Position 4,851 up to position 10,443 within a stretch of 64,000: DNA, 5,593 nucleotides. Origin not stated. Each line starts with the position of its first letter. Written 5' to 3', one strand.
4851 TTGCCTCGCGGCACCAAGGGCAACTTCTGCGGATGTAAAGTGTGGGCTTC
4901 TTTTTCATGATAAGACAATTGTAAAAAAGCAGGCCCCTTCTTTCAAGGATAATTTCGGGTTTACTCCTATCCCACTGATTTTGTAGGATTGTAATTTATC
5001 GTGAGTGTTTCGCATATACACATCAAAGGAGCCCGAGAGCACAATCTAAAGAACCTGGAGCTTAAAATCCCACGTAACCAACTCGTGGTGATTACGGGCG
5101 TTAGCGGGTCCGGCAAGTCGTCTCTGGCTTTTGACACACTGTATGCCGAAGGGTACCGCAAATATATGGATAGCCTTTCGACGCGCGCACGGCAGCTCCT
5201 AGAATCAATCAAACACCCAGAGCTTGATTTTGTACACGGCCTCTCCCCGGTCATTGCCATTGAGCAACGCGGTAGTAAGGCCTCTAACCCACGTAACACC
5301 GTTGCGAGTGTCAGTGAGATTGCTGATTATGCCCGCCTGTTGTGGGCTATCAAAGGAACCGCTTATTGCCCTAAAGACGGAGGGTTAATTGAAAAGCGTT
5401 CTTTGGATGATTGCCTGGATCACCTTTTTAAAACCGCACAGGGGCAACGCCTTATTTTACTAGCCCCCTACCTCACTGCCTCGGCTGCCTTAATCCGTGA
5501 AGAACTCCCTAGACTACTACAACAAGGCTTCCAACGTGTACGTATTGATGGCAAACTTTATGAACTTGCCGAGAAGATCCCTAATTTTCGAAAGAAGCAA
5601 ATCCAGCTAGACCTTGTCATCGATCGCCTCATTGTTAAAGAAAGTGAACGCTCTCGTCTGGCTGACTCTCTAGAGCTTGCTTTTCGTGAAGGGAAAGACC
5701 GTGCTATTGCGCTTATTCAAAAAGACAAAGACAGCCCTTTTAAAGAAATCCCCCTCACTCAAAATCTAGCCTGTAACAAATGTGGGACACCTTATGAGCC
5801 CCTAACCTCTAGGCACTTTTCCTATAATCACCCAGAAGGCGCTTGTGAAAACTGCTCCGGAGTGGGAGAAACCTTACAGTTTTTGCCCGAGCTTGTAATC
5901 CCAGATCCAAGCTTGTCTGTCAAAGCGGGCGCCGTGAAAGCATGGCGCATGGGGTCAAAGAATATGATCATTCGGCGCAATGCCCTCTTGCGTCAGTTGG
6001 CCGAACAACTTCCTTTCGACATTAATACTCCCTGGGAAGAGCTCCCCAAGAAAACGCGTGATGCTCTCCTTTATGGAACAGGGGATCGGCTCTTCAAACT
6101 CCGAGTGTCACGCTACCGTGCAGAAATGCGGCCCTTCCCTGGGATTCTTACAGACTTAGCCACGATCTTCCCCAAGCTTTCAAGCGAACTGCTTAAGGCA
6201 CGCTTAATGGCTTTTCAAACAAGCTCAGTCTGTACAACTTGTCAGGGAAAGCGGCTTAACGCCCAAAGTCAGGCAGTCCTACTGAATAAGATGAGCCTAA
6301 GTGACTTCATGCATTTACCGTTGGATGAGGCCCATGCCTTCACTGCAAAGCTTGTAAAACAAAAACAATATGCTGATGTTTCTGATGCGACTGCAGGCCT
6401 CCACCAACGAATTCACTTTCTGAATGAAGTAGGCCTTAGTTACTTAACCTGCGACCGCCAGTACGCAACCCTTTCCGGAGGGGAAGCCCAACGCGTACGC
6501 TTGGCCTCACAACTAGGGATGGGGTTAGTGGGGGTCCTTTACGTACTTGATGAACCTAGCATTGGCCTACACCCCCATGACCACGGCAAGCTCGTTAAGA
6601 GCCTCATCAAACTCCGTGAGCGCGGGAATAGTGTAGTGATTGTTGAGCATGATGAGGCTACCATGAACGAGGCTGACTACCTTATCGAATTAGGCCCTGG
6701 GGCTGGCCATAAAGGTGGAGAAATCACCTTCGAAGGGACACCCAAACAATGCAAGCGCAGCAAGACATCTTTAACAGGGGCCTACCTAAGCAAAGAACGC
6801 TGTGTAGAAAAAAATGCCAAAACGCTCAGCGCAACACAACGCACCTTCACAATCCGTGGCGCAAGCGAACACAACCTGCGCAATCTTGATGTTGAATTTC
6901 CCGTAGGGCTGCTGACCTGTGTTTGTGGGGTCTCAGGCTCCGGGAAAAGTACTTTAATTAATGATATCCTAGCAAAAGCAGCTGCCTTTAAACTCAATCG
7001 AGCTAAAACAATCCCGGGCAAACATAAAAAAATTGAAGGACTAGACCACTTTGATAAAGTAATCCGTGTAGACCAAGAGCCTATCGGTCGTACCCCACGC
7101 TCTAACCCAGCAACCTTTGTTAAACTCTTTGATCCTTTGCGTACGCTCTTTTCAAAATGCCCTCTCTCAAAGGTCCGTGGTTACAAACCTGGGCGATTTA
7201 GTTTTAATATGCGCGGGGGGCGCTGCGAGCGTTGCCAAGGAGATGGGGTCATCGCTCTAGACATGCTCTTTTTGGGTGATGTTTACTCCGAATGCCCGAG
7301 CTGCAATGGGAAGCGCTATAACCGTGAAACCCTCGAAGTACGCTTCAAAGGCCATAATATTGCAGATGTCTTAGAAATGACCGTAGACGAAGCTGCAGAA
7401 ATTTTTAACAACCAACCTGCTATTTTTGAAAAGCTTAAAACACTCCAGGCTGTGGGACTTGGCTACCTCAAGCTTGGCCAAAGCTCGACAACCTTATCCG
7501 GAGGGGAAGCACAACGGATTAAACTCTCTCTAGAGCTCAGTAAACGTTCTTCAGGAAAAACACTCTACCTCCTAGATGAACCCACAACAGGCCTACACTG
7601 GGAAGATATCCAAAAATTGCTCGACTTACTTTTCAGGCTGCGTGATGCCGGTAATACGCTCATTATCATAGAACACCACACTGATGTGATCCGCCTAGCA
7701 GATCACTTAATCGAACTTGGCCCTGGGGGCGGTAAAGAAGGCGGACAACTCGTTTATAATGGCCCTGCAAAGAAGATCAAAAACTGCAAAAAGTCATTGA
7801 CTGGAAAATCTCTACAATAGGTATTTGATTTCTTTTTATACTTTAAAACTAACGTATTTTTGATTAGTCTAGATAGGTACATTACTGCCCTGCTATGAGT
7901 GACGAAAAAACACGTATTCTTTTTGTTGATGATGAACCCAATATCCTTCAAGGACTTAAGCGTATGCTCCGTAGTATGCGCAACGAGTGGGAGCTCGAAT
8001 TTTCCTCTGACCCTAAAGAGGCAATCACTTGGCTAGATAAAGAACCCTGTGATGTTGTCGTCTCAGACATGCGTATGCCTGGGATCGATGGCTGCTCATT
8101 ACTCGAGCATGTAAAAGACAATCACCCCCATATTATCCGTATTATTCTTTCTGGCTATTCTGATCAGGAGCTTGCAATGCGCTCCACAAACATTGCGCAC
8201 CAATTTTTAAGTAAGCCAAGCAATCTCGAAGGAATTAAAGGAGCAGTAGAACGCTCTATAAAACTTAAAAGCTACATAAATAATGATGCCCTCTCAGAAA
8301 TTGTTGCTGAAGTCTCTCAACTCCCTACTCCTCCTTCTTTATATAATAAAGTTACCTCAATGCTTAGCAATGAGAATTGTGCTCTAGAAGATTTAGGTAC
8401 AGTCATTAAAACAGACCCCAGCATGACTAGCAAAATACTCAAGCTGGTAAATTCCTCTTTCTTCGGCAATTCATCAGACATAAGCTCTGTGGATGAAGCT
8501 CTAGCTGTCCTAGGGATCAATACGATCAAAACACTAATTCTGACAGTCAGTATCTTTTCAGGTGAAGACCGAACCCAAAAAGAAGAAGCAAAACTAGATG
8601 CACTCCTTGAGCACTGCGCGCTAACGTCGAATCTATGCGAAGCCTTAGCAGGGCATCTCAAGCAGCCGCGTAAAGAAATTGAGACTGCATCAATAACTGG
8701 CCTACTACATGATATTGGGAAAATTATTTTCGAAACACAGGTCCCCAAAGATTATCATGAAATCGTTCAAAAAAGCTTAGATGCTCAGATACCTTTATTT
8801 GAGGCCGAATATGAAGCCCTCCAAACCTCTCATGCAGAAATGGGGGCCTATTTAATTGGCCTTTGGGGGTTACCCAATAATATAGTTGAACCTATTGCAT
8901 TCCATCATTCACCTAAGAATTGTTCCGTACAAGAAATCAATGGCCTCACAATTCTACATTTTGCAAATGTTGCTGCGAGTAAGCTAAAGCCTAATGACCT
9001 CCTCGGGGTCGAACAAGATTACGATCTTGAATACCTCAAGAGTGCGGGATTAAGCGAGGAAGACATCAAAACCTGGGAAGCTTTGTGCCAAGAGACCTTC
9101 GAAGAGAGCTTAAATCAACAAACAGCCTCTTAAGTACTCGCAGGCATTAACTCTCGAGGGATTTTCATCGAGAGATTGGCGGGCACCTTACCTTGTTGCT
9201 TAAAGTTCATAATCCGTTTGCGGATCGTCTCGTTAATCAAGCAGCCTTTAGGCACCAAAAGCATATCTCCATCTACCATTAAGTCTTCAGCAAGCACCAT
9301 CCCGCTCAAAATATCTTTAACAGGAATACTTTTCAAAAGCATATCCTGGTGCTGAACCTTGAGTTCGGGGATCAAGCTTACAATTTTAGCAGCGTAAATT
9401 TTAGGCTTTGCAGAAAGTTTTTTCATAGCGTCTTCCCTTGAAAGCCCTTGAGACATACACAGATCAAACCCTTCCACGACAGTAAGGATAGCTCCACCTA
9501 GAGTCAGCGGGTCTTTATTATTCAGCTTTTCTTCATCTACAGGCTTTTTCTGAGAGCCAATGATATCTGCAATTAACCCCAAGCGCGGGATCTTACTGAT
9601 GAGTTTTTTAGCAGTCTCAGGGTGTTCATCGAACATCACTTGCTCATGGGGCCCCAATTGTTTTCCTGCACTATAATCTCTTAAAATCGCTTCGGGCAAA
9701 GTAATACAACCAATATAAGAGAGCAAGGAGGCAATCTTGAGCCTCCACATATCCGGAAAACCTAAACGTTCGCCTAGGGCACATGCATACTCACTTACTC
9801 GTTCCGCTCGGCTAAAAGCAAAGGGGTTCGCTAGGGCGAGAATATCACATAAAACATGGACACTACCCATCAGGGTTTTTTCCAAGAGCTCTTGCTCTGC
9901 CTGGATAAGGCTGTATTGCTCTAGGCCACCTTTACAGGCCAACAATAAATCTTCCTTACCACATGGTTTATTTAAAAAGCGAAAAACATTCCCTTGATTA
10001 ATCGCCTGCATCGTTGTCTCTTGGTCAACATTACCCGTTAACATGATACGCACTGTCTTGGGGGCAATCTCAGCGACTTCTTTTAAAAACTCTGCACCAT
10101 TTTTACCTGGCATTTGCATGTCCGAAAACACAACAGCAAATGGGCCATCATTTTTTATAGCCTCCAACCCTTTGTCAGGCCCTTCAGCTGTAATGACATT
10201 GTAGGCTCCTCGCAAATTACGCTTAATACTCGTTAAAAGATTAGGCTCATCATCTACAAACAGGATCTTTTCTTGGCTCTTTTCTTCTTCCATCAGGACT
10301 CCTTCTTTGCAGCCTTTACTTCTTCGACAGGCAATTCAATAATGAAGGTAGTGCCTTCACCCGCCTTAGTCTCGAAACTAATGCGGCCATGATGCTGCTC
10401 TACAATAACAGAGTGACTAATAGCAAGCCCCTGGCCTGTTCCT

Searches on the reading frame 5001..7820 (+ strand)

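Call 44: search_protein_families(library=pfam, proteins=[window:5001-7820:+], max_evalue=0.001)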
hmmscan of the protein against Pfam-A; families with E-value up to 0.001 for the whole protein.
window:5001-7820:+ (939 aa): 20 families
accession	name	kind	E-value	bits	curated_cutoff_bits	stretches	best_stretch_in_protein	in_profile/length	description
PF17760.6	UvrA_inter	-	2.6e-26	92.1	23.3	1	134-239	2-107/109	UvrA interaction domain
PF17755.6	UvrA_DNA-bind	-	1.5e-21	77.2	23.2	1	296-402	2-108/110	UvrA DNA-binding domain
PF00005.33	ABC_tran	-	1.3e-20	74.8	25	0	16-43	1-28/137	ABC transporter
PF02463.25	SMC_N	-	3.5e-13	49.9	40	0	823-905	135-210/220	RecF/RecN/SMC N terminal domain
PF03193.22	RsgA_GTPase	-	5.5e-08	33.3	30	1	603-674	73-145/174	RsgA GTPase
PF13476.12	AAA_23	-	1.2e-07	33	27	0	6-42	2-35/201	AAA domain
PF13555.12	AAA_29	-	2.5e-07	30.8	27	0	636-654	23-40/61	P-loop containing region of AAA domain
PF13175.12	AAA_15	-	5e-07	30.1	32.1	0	847-896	323-372/374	AAA ATPase domain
PF20703.3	nSTAND1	-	1.6e-06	28.5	27.1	0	12-49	19-56/379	Novel STAND NTPase 1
PF13191.12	AAA_16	-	2.8e-06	28.4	32.6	0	24-83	22-75/167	AAA ATPase domain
PF00684.25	DnaJ_CXXCXGXG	-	5.2e-06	27.1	32.7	0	741-772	17-51/65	DnaJ central domain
PF13671.12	AAA_33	-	2e-05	25.3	27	0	638-664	1-27/143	AAA domain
PF13401.12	AAA_22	-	4.2e-05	24.3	27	0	638-660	7-29/130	AAA domain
PF13304.12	AAA_21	-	5.7e-05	23.8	27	0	841-881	247-287/304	AAA domain, putative AbiEii toxin, Type IV TA system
PF01637.24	ATPase_2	-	0.00016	22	33.2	0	640-694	24-78/225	ATPase domain predominantly from Archaea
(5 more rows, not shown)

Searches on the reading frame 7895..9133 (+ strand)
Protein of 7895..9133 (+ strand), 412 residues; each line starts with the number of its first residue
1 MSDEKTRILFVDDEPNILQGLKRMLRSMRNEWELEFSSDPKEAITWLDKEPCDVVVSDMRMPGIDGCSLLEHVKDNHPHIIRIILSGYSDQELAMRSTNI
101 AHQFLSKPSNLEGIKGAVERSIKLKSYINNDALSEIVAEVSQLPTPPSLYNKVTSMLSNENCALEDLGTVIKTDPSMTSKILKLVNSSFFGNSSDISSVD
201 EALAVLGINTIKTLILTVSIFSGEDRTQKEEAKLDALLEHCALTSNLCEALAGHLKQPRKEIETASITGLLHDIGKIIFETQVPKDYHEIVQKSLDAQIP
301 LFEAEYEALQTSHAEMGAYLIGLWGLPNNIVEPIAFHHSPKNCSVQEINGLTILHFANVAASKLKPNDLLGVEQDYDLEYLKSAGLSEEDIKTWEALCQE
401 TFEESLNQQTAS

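Call 44: search_protein_families(library=pfam, proteins=[window:7895-9133:+], max_evalue=0.001)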
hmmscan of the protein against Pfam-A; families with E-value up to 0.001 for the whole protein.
window:7895-9133:+ (412 aa): 4 families
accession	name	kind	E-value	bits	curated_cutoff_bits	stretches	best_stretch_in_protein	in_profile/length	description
PF08668.18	HDOD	-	7.6e-53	179.4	22.9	1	143-340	1-196/196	HDOD domain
PF00072.30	Response_reg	-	2.3e-20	73.3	30.2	1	8-118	1-110/111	Response regulator receiver domain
PF01966.28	HD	-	1e-08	35.9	22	1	238-342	2-90/116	HD domain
PF18019.7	Cas3_HD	-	0.00019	22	23.1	1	247-349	25-141/207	Cas3, HD domain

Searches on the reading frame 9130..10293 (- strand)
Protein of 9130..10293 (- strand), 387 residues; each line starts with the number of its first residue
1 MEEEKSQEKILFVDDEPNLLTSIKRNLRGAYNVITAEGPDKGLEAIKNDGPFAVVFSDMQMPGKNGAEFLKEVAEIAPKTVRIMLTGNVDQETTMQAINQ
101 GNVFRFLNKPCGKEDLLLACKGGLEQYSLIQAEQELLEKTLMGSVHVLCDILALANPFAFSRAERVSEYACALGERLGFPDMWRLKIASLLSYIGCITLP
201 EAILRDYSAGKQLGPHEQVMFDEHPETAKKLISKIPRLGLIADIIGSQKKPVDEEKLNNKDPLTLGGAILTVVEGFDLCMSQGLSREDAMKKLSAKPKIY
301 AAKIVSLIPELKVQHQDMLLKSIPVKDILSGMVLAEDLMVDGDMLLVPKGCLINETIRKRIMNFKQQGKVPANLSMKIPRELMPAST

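Call 44: search_protein_families(library=pfam, proteins=[window:9130-10293:-], max_evalue=0.001)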
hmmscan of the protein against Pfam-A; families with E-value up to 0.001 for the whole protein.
window:9130-10293:- (387 aa): 2 families
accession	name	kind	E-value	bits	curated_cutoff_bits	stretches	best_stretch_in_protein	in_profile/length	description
PF13487.12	HD_5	-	4e-22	79.2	27.2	1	147-293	2-158/170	HD domain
PF00072.30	Response_reg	-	1.4e-17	64.3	30.2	1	10-119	1-109/111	Response regulator receiver domain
